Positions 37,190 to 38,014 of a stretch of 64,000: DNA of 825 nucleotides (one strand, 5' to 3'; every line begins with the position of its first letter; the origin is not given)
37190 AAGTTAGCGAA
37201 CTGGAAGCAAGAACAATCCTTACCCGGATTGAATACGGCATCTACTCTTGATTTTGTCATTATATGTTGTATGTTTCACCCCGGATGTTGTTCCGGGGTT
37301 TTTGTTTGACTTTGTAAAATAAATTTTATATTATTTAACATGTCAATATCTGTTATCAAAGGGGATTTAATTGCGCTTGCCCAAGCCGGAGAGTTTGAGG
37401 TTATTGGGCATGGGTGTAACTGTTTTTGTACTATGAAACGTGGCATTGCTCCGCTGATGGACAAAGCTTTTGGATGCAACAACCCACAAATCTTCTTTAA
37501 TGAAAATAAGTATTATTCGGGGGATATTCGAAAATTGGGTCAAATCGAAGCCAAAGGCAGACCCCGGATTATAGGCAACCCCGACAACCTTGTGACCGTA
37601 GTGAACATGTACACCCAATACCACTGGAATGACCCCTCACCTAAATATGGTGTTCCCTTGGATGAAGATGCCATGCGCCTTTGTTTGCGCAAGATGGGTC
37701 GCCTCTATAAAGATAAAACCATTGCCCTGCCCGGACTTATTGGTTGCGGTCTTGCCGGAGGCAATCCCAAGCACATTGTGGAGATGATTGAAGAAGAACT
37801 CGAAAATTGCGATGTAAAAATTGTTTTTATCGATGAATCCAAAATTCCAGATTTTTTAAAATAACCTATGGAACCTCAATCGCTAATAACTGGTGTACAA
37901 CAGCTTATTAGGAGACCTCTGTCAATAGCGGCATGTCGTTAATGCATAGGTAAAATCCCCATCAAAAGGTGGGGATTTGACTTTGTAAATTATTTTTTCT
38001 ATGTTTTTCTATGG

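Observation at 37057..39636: Cluster of ADP-ribose and NAD-related genes: DUF2384/ParS-like antitoxin domain, macro domain, SPFH and NADAR; possible counter-defence against ADP-ribosylating toxins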

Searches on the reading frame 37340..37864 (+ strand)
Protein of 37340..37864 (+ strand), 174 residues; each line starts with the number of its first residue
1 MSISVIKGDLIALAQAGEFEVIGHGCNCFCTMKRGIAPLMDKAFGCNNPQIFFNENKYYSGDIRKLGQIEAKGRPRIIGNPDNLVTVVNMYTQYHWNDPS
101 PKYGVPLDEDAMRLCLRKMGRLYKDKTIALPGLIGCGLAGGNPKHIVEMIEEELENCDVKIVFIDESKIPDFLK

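Call 3: search_protein_families(library=pfam, proteins=[window:37340-37864:+], max_evalue=0.1)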
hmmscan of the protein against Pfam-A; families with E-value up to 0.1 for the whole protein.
window:37340-37864:+ (174 aa): 0 families

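Call 4: search_protein_families(library=phrogs, proteins=[window:37340-37864:+], max_evalue=0.01)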
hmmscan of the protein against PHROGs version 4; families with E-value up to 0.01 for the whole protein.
window:37340-37864:+ (174 aa): 1 family
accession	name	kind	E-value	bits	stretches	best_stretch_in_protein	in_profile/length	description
phrog_335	-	other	1.2e-39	137.7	1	1-170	54-209/422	phosphatase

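Call 6: search_solved_structures(query=window:37340-37864:+, max_evalue=10, show_alignments=3)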
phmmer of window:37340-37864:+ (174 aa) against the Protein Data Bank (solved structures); distinct sequences matched with E-value up to 10: 10.
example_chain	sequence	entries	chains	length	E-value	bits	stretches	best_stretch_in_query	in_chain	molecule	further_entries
2afc_A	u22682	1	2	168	2.3e-06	31.2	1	2-164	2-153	conserved hypothetical protein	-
2fg1_A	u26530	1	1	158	2.3e-06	31.2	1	2-163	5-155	conserved hypothetical protein BT1257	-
4j5r_A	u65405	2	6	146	0.0027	21.2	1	3-63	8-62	O-acetyl-ADP-ribose deacetylase 1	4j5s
4j5q_A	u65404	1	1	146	0.0028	21.1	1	3-63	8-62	O-acetyl-ADP-ribose deacetylase 1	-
2eee_A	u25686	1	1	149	0.003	21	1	3-63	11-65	Uncharacterized protein C6orf130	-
2l8r_A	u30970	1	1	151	0.0032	21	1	3-63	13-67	Uncharacterized protein C6orf130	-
2lgr_A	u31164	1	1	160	0.0039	20.7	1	3-63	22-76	Uncharacterized protein C6orf130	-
5e3b_A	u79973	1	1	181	0.057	16.9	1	83-165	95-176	Macrodomain protein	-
7smi_A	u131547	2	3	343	0.17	15.3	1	81-162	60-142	L-galactose dehydrogenase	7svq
4ygt_A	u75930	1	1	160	1.6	12.2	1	77-117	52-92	Uncharacterized protein YjgB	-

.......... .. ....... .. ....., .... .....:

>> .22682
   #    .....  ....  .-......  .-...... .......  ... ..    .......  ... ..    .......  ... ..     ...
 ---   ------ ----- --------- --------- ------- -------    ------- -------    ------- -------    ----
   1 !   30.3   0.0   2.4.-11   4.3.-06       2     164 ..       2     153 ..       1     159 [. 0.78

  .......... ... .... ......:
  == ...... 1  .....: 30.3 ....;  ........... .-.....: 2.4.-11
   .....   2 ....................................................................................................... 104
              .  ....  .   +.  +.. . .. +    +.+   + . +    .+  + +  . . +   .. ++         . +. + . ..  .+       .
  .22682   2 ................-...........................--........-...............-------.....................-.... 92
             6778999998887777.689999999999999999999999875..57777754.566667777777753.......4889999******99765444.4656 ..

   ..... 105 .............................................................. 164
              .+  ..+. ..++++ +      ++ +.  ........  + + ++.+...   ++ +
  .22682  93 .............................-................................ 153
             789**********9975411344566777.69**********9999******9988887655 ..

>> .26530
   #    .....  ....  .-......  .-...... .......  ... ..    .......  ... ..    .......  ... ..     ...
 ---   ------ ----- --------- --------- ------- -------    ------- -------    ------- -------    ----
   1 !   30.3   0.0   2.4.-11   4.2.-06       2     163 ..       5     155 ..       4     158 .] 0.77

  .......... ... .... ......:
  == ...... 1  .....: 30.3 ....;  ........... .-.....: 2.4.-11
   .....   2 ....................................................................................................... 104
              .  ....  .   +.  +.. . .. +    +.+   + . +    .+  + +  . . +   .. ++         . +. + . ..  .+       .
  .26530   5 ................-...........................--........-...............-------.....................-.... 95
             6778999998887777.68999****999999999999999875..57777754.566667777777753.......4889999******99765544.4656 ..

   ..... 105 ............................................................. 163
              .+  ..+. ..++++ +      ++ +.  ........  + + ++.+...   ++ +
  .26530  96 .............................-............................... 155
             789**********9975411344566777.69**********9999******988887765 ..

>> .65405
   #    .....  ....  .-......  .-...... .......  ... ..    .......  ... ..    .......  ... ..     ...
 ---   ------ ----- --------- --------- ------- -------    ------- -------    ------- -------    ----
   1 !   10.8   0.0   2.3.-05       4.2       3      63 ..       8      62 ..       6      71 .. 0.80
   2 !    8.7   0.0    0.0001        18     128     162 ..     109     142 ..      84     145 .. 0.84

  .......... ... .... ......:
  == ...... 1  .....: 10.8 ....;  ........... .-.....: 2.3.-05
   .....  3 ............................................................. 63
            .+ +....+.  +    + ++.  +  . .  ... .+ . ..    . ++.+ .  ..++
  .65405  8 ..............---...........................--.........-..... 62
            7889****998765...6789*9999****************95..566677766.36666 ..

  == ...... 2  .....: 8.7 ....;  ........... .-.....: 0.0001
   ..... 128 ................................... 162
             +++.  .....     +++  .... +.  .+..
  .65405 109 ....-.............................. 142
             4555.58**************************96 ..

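Call 18: find_homologous_proteins(query=window:37340-37864:+, max_evalue=0.001)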
Query window:37340-37864:+ (174 aa): 474 proteins with E <= 0.001 among 501 candidates; the best 120 are listed.
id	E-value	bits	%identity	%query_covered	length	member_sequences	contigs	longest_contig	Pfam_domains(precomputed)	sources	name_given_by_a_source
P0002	3.4e-116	404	100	100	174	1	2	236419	-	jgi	jgi:O-acetyl-ADP-ribose deacetylase (regulator of RNase III)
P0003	4.3e-75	270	69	100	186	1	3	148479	-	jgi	jgi:O-acetyl-ADP-ribose deacetylase (regulator of RNase III)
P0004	2.5e-69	251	66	99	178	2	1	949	-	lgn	-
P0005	4.4e-64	234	60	99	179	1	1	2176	-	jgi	jgi:O-acetyl-ADP-ribose deacetylase (regulator of RNase III)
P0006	4.1e-63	231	60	99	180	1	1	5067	-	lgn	-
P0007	2.0e-59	219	61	99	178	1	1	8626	-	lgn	-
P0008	1.9e-58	216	71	82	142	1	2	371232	-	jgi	jgi:hypothetical protein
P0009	3.8e-50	189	53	97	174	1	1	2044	-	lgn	-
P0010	4.1e-44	169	48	92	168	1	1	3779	-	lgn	-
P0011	4.2e-44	169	52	97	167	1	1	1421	-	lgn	-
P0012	1.2e-43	167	53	92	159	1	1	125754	-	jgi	jgi:O-acetyl-ADP-ribose deacetylase (regulator of RNase III)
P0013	1.4e-43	167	54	90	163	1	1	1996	-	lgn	-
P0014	1.7e-43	167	53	90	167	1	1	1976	-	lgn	-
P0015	3.9e-43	166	54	93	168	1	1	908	-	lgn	-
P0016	4.8e-43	165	54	90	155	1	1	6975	-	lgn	-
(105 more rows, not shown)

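Call 19: find_encoding_contigs(protein=P0003, flank=8000, max_places=3)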
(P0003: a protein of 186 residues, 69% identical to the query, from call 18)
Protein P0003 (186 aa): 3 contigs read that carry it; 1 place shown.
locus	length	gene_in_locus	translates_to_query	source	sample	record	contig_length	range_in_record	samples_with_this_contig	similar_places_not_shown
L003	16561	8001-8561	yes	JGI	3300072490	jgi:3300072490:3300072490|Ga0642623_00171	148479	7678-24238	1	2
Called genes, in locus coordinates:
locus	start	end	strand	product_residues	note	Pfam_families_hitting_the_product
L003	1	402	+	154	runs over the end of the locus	-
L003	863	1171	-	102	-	-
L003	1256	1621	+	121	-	-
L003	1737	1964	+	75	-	-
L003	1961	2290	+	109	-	PF14216:DUF4326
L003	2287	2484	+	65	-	-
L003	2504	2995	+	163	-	-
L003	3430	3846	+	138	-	PF00293:NUDIX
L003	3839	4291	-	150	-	-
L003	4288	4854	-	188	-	-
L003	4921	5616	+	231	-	-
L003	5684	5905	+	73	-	-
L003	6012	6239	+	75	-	-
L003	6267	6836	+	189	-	-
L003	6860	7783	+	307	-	PF13793:Pribosyltran_N, PF00156:Pribosyltran (weak)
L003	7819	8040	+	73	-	-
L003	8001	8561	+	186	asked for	-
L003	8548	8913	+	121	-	PF11750:DUF3307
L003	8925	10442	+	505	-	PF18127:NAMPT_N, PF04095:NAPRTase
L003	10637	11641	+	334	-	PF01145:Band_7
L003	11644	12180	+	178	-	PF03350:UPF0114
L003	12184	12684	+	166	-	-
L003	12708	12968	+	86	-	-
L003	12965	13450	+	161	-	PF08719:NADAR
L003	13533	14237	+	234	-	-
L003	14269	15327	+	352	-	-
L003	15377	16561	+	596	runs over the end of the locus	PF00691:OmpA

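Call 20: find_encoding_contigs(protein=P0008, flank=8000, max_places=3)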
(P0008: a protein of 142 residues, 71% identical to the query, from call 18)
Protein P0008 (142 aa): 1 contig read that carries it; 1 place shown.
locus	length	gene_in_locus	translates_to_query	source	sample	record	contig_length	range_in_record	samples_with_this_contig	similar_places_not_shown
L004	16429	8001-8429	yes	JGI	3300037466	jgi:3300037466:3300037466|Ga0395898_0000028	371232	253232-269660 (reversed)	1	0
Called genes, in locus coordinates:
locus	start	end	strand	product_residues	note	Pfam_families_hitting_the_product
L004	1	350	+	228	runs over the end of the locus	-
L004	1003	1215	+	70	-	-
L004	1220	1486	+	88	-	-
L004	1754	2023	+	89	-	-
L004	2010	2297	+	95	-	-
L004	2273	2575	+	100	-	-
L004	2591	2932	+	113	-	PF23969:DUF7296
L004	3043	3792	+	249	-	-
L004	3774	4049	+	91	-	-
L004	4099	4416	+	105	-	-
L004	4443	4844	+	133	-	-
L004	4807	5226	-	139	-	-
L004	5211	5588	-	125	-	-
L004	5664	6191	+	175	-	-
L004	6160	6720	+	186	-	PF09722:Xre_MbcA_ParS_C (faint)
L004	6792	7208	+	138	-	-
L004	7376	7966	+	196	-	-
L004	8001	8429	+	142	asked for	-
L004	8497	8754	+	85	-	-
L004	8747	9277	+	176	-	PF03350:UPF0114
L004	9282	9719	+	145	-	-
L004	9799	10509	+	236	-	-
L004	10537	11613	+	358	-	-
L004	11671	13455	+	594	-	PF00691:OmpA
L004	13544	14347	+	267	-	PF00528:BPD_transp_1 (weak)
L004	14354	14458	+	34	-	-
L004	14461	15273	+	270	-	PF00005:ABC_tran, PF13304:AAA_21 (faint)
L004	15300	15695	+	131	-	-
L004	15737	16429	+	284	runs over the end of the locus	-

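Call 21: find_encoding_contigs(protein=P0012, flank=8000, max_places=3)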
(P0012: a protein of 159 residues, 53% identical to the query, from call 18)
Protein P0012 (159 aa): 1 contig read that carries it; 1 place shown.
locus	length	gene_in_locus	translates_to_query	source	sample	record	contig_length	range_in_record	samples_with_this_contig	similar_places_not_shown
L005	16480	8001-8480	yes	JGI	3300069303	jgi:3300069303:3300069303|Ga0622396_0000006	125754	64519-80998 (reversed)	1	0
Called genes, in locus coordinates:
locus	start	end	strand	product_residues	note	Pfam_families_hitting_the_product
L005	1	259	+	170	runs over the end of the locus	PF09643:YopX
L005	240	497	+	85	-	-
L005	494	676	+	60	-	-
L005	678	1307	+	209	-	-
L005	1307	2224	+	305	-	-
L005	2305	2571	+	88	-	-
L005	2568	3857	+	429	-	-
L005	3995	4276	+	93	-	PF23978:DUF7303 (weak)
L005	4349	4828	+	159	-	-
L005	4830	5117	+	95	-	-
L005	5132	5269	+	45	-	-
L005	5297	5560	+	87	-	-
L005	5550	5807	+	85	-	-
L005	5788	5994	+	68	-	-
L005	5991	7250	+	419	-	PF00270:DEAD, PF04851:ResIII, PF00271:Helicase_C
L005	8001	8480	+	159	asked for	-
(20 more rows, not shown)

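Call 40: search_solved_structures(query=A3, max_evalue=1, show_alignments=0)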
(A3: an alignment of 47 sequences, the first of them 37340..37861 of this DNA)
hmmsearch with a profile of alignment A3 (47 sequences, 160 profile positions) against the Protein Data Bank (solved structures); distinct sequences matched with E-value up to 1: 16.
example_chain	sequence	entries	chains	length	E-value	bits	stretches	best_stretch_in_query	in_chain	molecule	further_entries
2fg1_A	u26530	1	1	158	8.3e-19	71.3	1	18-157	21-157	conserved hypothetical protein BT1257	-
2afc_A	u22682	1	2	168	8.3e-19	71.3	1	18-157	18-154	conserved hypothetical protein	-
5e3b_A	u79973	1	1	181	1.3e-13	54.4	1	13-157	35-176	Macrodomain protein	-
4j5r_A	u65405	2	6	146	7.4e-11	45.4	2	84-156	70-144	O-acetyl-ADP-ribose deacetylase 1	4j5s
4j5q_A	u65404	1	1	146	7.4e-11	45.4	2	84-156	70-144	O-acetyl-ADP-ribose deacetylase 1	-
2eee_A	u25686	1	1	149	8.2e-11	45.3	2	77-156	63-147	Uncharacterized protein C6orf130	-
2l8r_A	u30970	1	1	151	8.6e-11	45.2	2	77-156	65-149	Uncharacterized protein C6orf130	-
2lgr_A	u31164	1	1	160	1.1e-10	44.9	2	85-156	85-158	Uncharacterized protein C6orf130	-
5m3i_A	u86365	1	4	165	1.2e-05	28.5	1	18-149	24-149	RNase III inhibitor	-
5m31_A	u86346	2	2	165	7.2e-05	26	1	18-153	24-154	Appr-1-p processing domain protein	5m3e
6lfu_A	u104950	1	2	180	0.0011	22.1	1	5-65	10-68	ADP-ribose 1''-phosphate phosphatase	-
6lfq_A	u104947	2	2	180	0.022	17.9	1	5-64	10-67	ADP-ribose 1''-phosphate phosphatase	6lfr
6lft_A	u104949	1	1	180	0.025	17.7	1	5-64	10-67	ADP-ribose 1''-phosphate phosphatase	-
7omu_AAA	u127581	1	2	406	0.2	14.8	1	100-155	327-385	Macro domain-containing protein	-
8v6q_A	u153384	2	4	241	0.63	13.2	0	55-133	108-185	Thoeris protein ThsA Macro domain-containing protein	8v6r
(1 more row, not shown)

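Call 49: predict_structure(alignment_id=A3)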
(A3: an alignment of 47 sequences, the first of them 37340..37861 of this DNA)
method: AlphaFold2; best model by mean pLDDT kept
length: 174 residues; sequences in the alignment: 47
mean_pLDDT: 94.4   pTM: 0.90
mean pLDDT of the five models: 94.4, 93.3, 92.8, 92.6, 92.6
residues with pLDDT >= 90: 151; 70-90: 21; 50-70: 2; < 50: 0
segments of 3 or more residues with pLDDT < 50: none
pLDDT, mean of each block of 10 residues (from residue 1): 92 97 88 90 96 94 95 91 94 93 97 98 98 90 97 98 96 95
secondary structure, 60 per line:
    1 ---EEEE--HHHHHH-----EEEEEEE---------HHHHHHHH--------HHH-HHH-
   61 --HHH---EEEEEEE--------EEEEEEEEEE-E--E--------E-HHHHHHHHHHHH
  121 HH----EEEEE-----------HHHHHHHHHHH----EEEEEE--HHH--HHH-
elements in order: E4-7 H10-15 E21-27 H37-44 E69-75 E84-93 H109-122 E127-131 H143-153 E158-163

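Call 53: fold_search(model_id=the predicted structure, library=pdb)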
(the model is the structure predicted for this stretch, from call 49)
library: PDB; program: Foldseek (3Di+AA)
matches with E <= 10: 1049; with E <= 0.001: 135
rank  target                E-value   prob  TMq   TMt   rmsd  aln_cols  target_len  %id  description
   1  2fg1                  2.0e-10  1.00  0.67  0.73   4.2       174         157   24  Structure of a Protein of Unknown Function from Bacteroides thetaiotaomicron. (released 2006-03-07)
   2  2afc_A                3.7e-09  1.00  0.68  0.76   3.7       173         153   24  X-Ray Crystal Structure of Protein Q8A8B0 from Bacteroides thetaiotaomicron. Northeast Structural Genomics Consortium  (released 2005-08-02)
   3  4j5r_B                6.3e-09  1.00  0.64  0.78   3.1       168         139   23  TARG1 (C6orf130), Terminal ADP-ribose Glycohydrolase 1 bound to ADP-HPD (released 2013-03-27)
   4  4j5s_C                1.8e-08  1.00  0.63  0.77   3.2       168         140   23  TARG1 (C6orf130), Terminal ADP-ribose Glycohydrolase 1 ADP-ribose complex (released 2013-03-27)
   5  4j5q                  1.8e-08  1.00  0.63  0.74   3.8       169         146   21  TARG1 (C6orf130), Terminal ADP-ribose Glycohydrolase 1, apo structure (released 2013-03-27)
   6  4j5s_A                3.6e-08  1.00  0.65  0.76   3.4       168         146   21  TARG1 (C6orf130), Terminal ADP-ribose Glycohydrolase 1 ADP-ribose complex (released 2013-03-27)
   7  4j5r_A                8.5e-08  1.00  0.63  0.76   3.2       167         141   23  TARG1 (C6orf130), Terminal ADP-ribose Glycohydrolase 1 bound to ADP-HPD (released 2013-03-27)
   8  5m3e                  8.5e-08  1.00  0.64  0.72   3.8       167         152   20  Macrodomain of Thermus aquaticus DarG in complex with ADP-ribose (released 2016-12-21)
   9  5m3i_A                1.3e-07  1.00  0.61  0.68   3.9       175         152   16  Macrodomain of Mycobacterium tuberculosis DarG (released 2016-12-21)
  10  5m31                  1.3e-07  1.00  0.59  0.67   4.3       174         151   21  Macrodomain of Thermus aquaticus DarG (released 2016-12-21)
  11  2l8r_MODEL_1_A        2.2e-07  1.00  0.61  0.70   3.9       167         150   23  Solution structure of human protein C6orf130 in complex with ADP-ribose (released 2011-02-23)
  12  7kg3                  2.2e-07  1.00  0.59  0.61   4.9       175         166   15  Crystal structure of CoV-2 Nsp3 Macrodomain (released 2020-10-28)
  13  3ew5_B                2.4e-07  1.00  0.61  0.64   4.9       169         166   16  Structure of the tetragonal crystal form of X (ADRP) domain from FCoV (released 2009-10-27)
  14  6mea_A                2.4e-07  1.00  0.60  0.64   5.0       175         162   16  Crystal structure of a Tylonycteris bat coronavirus HKU4 macrodomain in complex with adenosine diphosphate ribose (ADP (released 2019-09-11)
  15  7omu_AAA              2.7e-07  1.00  0.67  0.34   4.4       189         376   17  Thermosipho africanus DarTG in complex with ADP-ribose (released 2021-06-23)
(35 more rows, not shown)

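Call 54: search_solved_structures(query=A3, max_evalue=1e-8, show_alignments=4)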
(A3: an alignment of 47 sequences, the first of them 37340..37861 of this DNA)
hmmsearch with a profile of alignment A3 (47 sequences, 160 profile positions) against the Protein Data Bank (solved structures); distinct sequences matched with E-value up to 1e-8: 8.
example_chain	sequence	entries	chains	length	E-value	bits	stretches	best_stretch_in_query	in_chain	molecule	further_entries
2fg1_A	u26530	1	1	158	8.3e-19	71.3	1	18-157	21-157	conserved hypothetical protein BT1257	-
2afc_A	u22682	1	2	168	8.3e-19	71.3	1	18-157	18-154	conserved hypothetical protein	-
5e3b_A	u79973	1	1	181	1.3e-13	54.4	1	13-157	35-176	Macrodomain protein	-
4j5r_A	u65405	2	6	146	7.4e-11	45.4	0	84-156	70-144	O-acetyl-ADP-ribose deacetylase 1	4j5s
4j5q_A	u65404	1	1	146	7.4e-11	45.4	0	84-156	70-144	O-acetyl-ADP-ribose deacetylase 1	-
2eee_A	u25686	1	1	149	8.2e-11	45.3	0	77-156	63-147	Uncharacterized protein C6orf130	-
2l8r_A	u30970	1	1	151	8.6e-11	45.2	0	77-156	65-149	Uncharacterized protein C6orf130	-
2lgr_A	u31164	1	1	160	1.1e-10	44.9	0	85-156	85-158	Uncharacterized protein C6orf130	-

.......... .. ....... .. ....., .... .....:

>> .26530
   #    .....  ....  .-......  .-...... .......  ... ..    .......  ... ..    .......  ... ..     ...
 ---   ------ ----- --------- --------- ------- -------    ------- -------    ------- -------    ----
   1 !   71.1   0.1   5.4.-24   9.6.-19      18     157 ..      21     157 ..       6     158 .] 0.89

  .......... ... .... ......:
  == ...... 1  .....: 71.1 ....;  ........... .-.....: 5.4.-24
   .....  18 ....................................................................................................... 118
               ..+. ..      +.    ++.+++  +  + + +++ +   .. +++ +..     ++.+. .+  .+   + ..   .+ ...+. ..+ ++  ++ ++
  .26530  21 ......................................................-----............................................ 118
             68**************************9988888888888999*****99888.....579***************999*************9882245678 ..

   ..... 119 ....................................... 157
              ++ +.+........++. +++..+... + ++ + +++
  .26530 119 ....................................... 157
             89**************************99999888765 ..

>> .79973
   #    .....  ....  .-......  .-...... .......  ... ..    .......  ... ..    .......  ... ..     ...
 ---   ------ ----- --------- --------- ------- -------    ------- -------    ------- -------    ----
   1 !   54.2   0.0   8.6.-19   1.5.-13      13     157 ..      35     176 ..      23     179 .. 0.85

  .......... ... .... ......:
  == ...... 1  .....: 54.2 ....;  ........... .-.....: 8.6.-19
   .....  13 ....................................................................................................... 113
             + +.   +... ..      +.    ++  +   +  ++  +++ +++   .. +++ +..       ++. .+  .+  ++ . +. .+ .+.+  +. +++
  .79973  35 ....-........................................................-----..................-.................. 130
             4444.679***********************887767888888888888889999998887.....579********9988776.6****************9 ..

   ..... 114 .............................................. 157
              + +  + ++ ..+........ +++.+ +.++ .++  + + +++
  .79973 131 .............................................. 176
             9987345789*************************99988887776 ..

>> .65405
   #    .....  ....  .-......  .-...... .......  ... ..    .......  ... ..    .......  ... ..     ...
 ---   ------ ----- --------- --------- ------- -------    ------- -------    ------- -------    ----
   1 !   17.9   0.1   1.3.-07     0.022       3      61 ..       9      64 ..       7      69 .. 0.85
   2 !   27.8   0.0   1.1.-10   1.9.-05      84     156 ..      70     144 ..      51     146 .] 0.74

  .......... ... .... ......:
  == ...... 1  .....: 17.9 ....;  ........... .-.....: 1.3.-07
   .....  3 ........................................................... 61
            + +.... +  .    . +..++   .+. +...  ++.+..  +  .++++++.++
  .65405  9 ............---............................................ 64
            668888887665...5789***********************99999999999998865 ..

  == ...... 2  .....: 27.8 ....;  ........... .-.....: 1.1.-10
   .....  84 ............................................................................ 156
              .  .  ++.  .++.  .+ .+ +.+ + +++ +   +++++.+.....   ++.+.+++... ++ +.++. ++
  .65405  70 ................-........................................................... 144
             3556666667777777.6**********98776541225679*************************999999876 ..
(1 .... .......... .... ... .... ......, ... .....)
